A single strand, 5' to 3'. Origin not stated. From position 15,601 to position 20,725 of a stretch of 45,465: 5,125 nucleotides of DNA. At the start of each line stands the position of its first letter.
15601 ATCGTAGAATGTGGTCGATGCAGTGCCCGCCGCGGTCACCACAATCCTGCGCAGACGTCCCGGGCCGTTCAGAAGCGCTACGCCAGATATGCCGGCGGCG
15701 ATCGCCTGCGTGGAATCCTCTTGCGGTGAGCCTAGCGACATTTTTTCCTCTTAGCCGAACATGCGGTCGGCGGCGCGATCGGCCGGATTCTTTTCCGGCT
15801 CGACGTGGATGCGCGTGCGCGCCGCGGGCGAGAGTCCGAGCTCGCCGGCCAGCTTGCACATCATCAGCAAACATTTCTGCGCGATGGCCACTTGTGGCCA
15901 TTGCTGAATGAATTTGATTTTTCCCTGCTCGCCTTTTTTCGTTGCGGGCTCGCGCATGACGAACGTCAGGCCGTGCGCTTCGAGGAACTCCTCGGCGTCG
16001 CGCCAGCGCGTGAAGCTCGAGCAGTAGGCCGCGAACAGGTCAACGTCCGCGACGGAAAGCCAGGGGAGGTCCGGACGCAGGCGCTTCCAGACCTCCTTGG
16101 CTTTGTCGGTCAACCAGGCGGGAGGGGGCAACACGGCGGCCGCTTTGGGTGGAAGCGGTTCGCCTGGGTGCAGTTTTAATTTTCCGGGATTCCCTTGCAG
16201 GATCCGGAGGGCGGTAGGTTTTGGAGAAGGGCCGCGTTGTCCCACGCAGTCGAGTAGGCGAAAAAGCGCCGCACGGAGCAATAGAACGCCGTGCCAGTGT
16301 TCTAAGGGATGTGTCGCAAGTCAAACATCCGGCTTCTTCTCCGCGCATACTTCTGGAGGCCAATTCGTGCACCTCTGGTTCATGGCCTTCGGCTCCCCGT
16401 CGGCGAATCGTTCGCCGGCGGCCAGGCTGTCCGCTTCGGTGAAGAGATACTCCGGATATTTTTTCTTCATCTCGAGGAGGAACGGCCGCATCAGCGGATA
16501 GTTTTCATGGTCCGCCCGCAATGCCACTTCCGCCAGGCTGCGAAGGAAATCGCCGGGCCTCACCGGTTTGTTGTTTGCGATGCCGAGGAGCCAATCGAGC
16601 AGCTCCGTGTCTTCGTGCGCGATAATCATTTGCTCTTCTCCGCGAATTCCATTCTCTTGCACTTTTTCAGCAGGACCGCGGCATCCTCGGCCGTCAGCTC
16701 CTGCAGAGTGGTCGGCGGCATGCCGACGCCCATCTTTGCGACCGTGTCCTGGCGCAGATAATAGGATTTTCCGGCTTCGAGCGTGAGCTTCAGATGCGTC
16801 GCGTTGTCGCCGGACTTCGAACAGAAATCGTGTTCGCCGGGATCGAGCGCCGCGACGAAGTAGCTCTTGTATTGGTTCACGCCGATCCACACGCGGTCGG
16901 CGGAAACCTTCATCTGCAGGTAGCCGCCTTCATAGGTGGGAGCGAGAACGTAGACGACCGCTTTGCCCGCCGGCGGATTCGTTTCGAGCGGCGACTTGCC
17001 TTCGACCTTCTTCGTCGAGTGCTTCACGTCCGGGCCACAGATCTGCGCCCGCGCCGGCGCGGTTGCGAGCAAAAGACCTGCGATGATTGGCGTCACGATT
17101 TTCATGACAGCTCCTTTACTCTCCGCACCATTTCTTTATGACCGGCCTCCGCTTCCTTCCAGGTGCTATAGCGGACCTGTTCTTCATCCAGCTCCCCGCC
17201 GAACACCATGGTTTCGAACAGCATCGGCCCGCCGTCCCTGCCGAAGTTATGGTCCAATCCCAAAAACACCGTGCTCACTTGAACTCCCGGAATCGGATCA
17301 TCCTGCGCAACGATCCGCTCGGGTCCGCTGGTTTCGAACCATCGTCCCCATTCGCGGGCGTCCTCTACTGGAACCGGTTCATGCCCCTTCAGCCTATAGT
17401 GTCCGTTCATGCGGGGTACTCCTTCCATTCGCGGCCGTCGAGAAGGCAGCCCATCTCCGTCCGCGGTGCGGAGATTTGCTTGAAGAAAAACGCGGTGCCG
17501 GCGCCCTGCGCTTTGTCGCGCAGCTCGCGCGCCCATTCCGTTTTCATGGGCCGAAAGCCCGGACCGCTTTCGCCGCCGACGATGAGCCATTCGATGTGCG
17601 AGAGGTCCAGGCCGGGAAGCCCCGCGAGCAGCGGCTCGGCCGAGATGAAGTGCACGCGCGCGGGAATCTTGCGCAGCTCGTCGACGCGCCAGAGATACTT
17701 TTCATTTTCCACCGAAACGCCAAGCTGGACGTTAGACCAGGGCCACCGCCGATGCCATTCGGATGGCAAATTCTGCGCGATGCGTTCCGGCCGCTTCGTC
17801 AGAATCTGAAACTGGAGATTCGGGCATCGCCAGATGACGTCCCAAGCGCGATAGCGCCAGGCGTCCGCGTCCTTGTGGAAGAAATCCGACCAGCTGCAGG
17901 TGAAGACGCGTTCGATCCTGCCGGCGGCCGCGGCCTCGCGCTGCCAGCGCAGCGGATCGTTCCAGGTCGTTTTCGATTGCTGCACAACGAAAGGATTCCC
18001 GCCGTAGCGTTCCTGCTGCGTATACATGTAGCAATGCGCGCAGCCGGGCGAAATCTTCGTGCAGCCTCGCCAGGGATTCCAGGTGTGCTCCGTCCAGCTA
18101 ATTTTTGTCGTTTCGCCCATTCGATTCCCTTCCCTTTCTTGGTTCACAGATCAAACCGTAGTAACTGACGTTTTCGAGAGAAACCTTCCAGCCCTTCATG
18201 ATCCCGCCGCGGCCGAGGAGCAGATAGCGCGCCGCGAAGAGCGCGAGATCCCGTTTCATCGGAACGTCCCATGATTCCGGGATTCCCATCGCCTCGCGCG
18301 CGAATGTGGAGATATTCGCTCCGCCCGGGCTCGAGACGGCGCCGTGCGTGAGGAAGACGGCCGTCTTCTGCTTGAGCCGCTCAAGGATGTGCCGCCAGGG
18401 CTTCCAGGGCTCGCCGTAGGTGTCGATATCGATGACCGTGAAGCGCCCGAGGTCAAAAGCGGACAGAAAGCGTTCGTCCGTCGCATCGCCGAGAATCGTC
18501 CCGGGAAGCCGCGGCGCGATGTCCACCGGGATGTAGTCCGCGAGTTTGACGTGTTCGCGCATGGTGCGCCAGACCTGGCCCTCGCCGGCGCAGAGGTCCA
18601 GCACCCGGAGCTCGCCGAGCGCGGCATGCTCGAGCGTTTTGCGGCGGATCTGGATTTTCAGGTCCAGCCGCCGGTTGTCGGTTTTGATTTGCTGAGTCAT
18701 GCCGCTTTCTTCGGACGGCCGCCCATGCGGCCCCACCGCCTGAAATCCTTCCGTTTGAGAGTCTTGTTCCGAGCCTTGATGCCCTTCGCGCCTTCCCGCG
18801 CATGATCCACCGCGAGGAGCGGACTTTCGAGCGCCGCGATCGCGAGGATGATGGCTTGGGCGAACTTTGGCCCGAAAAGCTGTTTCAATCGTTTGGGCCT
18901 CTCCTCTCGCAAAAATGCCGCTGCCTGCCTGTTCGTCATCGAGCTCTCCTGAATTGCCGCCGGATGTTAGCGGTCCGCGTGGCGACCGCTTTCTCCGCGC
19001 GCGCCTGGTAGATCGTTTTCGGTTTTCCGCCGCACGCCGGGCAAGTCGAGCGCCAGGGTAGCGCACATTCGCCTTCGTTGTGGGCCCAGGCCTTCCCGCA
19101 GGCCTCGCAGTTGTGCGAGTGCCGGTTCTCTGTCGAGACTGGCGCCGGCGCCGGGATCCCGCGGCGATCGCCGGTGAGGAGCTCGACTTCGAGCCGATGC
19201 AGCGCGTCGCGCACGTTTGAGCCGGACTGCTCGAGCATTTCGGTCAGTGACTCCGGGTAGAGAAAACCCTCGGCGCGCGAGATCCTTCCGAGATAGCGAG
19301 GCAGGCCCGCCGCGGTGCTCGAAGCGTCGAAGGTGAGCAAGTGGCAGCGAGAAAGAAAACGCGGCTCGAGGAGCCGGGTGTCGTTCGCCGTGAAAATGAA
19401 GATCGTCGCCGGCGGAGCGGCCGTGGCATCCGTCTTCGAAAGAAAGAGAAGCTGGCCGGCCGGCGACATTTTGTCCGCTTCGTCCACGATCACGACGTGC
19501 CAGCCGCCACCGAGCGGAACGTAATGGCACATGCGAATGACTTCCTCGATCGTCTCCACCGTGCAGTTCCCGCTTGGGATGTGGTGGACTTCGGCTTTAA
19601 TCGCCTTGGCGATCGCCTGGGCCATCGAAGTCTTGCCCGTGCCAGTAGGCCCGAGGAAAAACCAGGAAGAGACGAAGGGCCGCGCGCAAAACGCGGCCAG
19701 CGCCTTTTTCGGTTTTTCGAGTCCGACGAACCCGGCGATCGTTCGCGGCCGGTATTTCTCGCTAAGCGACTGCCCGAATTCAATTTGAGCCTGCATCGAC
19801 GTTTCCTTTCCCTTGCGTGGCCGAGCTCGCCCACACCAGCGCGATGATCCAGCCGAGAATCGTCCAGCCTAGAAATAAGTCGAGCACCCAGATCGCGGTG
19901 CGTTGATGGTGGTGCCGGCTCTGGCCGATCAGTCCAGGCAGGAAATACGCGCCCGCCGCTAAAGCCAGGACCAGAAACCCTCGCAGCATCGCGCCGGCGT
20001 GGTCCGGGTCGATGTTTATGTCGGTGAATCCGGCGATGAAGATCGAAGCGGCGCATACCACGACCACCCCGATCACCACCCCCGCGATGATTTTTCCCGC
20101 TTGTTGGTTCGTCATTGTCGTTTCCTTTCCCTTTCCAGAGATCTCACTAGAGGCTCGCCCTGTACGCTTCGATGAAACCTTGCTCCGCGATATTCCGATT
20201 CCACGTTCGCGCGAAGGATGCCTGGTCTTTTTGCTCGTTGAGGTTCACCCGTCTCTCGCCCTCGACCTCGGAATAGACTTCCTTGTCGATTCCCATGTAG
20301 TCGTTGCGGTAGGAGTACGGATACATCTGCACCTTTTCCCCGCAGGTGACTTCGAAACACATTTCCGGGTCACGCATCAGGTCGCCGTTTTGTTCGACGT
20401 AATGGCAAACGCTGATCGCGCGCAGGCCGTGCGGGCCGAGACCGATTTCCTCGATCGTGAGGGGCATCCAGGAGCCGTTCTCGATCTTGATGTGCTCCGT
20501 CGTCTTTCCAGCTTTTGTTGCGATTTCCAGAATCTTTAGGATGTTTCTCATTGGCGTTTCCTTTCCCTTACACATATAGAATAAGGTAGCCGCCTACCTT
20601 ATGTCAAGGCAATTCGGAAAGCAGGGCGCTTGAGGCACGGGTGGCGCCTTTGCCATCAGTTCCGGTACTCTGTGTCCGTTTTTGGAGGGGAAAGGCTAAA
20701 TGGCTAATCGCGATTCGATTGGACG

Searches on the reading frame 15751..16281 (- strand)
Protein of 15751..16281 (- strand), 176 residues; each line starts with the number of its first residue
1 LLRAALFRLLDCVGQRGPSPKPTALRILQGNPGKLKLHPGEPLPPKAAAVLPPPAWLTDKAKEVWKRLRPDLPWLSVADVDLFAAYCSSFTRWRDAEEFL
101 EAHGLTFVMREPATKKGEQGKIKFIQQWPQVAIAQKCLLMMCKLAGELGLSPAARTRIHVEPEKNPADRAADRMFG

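Call 58: search_protein_families(library=pfam, proteins=[window:15751-16281:-], max_evalue=0.001)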
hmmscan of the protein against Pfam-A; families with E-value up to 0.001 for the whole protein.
window:15751-16281:- (176 aa): 1 family
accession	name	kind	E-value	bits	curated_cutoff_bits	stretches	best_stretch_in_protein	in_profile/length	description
PF05119.17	Terminase_4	-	4e-18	66.1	24.7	1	61-164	1-97/98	Phage terminase, small subunit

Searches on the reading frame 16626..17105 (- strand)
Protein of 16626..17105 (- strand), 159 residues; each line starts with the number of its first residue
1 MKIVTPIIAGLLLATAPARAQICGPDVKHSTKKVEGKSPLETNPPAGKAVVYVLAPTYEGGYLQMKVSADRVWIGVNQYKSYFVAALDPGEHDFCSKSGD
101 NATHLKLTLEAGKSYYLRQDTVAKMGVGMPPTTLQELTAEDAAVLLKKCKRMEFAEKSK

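Call 58: search_protein_families(library=pfam, proteins=[window:16626-17105:-], max_evalue=0.001)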
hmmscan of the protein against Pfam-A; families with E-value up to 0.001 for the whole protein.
window:16626-17105:- (159 aa): 1 family
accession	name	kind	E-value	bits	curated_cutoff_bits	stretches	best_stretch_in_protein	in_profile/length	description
PF11008.14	DUF2846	-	5.5e-11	42.8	34.3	1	46-123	2-82/92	Protein of unknown function (DUF2846)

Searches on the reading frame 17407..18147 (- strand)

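Call 58: search_protein_families(library=pfam, proteins=[window:17407-18147:-], max_evalue=0.001)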
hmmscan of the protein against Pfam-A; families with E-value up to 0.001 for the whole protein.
window:17407-18147:- (246 aa): 1 family
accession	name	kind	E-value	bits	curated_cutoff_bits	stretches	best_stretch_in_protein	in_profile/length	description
PF07505.17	DUF5131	-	7.3e-73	245.5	28.9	1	13-245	1-243/243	Protein of unknown function (DUF5131)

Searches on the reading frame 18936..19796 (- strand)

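Call 28: search_protein_families(library=phrogs, proteins=[window:18936-19796:-], max_evalue=0.001)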
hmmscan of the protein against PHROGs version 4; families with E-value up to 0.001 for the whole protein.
window:18936-19796:- (286 aa): 7 families
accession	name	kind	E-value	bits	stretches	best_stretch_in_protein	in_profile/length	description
phrog_5846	-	DNA, RNA and nucleotide metabolism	5.3e-27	96.1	1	9-205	4-202/380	clamp loader of DNA polymerase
phrog_168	-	DNA, RNA and nucleotide metabolism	2.3e-23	84.4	1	11-202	11-207/314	clamp loader of DNA polymerase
phrog_11838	-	DNA, RNA and nucleotide metabolism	2.1e-10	41.3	1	12-203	8-203/420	clamp loader of DNA polymerase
phrog_4871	-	other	4.2e-05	23.2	1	42-67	496-521/764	ATP-dependent protease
phrog_3757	-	unknown function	5.6e-05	23.7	1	19-70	104-154/367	-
phrog_7485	-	unknown function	0.00083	19.4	0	44-110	229-289/430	-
phrog_50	-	DNA, RNA and nucleotide metabolism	0.00088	19.4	1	46-69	373-396/570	DnaC-like helicase loader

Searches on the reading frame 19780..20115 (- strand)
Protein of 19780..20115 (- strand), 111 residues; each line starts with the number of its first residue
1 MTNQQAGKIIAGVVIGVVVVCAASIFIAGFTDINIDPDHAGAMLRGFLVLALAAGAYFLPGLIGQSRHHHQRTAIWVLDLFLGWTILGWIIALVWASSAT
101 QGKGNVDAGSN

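Call 74: search_protein_families(library=pfam, proteins=[window:19780-20115:-], max_evalue=0.01)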
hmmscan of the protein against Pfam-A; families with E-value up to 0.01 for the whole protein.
window:19780-20115:- (111 aa): 1 family
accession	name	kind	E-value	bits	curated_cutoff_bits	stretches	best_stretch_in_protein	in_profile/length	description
PF14373.11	Imm_superinfect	-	3.3e-16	59.3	27.9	1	57-96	2-41/42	Superinfection immunity protein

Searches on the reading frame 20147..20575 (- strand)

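Call 74: search_protein_families(library=pfam, proteins=[window:20147-20575:-], max_evalue=0.01)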
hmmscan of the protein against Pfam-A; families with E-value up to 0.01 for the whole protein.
window:20147-20575:- (142 aa): 1 family
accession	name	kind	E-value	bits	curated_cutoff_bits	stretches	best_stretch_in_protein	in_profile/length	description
PF21849.1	DUF6908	-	4.7e-43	146.4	27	1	11-135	2-123/123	Domain of unknown function (DUF6908)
